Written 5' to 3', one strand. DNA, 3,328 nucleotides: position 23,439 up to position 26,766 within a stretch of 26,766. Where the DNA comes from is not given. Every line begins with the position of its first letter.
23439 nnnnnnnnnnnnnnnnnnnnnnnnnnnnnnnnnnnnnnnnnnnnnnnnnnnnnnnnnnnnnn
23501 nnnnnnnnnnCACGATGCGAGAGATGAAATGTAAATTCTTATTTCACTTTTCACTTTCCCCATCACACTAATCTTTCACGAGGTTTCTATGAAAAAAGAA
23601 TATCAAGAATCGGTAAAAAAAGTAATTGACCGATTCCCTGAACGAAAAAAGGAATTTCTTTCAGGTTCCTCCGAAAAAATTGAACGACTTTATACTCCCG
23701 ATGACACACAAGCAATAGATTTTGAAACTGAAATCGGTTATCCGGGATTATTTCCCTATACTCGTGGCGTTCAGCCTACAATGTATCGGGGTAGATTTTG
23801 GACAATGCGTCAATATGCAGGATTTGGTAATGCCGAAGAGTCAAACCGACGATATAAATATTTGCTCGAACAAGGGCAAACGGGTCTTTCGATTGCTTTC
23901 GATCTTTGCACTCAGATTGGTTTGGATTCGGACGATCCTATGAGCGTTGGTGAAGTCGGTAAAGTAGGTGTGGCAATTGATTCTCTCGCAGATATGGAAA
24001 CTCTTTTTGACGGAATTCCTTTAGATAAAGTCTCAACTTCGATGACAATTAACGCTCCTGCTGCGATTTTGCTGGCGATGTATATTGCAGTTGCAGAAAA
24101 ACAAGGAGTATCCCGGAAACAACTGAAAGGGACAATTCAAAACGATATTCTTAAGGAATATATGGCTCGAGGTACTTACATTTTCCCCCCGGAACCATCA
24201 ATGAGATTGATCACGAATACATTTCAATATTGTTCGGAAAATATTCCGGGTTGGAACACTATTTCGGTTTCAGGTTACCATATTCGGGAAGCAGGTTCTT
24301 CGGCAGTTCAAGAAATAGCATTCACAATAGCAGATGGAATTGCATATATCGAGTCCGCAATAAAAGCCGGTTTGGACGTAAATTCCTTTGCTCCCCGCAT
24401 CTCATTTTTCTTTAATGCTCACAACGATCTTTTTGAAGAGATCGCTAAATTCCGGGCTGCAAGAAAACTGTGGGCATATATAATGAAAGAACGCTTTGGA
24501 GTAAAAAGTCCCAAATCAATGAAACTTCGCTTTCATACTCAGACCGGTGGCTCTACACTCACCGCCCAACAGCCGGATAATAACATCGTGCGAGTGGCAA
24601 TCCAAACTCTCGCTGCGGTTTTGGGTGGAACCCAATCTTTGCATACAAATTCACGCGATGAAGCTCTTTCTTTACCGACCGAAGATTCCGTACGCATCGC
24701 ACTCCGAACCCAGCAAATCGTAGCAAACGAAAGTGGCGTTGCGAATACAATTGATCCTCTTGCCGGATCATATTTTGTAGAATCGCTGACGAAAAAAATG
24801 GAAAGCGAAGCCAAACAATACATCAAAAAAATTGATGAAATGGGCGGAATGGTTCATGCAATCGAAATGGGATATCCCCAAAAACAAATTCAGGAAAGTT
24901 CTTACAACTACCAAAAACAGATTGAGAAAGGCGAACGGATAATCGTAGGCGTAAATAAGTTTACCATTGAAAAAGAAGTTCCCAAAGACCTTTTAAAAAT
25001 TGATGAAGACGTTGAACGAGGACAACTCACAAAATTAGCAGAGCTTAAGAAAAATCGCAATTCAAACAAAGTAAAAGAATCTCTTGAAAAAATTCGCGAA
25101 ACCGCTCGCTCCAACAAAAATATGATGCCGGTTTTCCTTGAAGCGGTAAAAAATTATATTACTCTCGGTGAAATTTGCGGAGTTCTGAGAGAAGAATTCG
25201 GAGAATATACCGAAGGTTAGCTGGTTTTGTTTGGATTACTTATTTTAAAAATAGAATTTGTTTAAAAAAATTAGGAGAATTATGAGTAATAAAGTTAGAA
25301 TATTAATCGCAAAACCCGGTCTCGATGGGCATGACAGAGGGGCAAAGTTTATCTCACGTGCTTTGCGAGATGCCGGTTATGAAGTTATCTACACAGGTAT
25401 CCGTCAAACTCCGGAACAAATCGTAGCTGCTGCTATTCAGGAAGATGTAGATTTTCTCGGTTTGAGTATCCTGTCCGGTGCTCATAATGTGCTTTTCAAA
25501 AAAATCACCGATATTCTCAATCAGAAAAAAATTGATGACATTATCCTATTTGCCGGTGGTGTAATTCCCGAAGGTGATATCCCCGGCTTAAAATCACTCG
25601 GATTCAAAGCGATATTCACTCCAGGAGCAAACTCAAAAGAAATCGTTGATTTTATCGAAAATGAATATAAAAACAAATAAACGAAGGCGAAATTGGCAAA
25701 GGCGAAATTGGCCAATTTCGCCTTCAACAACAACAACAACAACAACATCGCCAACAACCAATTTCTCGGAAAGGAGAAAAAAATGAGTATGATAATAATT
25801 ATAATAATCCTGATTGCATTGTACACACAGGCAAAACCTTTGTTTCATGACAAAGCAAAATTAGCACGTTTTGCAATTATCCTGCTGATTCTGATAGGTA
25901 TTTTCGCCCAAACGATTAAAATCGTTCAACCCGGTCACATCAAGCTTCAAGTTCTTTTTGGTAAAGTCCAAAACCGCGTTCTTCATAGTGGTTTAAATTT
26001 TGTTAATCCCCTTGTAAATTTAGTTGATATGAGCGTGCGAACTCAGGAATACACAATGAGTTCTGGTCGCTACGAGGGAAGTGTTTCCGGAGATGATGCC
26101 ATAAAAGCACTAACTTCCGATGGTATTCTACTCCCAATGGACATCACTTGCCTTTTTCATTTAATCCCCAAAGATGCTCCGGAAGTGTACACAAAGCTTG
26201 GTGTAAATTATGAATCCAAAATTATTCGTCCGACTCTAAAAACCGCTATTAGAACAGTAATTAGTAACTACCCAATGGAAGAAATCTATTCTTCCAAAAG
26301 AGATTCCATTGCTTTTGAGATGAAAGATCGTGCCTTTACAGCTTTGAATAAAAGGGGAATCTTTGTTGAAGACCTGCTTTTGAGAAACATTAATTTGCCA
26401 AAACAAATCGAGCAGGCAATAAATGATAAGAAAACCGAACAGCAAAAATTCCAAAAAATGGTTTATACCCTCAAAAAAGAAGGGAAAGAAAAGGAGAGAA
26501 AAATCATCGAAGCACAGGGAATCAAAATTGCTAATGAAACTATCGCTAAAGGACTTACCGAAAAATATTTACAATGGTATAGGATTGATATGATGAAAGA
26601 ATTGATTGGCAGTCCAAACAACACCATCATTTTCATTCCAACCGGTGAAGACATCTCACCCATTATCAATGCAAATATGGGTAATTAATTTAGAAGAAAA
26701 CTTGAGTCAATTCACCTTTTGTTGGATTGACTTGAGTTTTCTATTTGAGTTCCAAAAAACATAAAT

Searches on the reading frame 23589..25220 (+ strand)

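Call 36: search_protein_families(library=pfam, proteins=[window:23589-25220:+], max_evalue=1)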
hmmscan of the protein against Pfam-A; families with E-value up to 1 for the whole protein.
window:23589-25220:+ (543 aa): 3 families
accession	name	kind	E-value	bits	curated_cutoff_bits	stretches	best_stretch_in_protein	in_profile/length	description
PF01642.28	MM_CoA_mutase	-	7.2e-235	780.8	22.1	1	30-538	7-512/512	Methylmalonyl-CoA mutase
PF11944.13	DUF3461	-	0.1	13.2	27.4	0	166-194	8-36/125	Protein of unknown function (DUF3461)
PF00431.26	CUB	-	0.2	12.4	21.4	1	427-478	15-68/110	CUB domain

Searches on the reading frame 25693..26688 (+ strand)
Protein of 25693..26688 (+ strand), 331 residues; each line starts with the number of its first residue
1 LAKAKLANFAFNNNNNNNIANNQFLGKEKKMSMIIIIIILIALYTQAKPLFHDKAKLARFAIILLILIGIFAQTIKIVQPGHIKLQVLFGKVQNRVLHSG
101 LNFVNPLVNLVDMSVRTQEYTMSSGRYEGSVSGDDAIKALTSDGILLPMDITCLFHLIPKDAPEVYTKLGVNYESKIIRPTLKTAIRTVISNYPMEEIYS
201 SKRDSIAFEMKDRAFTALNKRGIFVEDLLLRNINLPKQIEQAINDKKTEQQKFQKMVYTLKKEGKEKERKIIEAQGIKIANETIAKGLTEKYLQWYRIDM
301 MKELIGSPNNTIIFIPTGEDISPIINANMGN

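Call 14: find_encoding_contigs(protein=window:25693-26688:+, flank=10000, max_places=6)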
Protein window:25693-26688:+ (331 aa): no gene with exactly this product is on record in the collection.
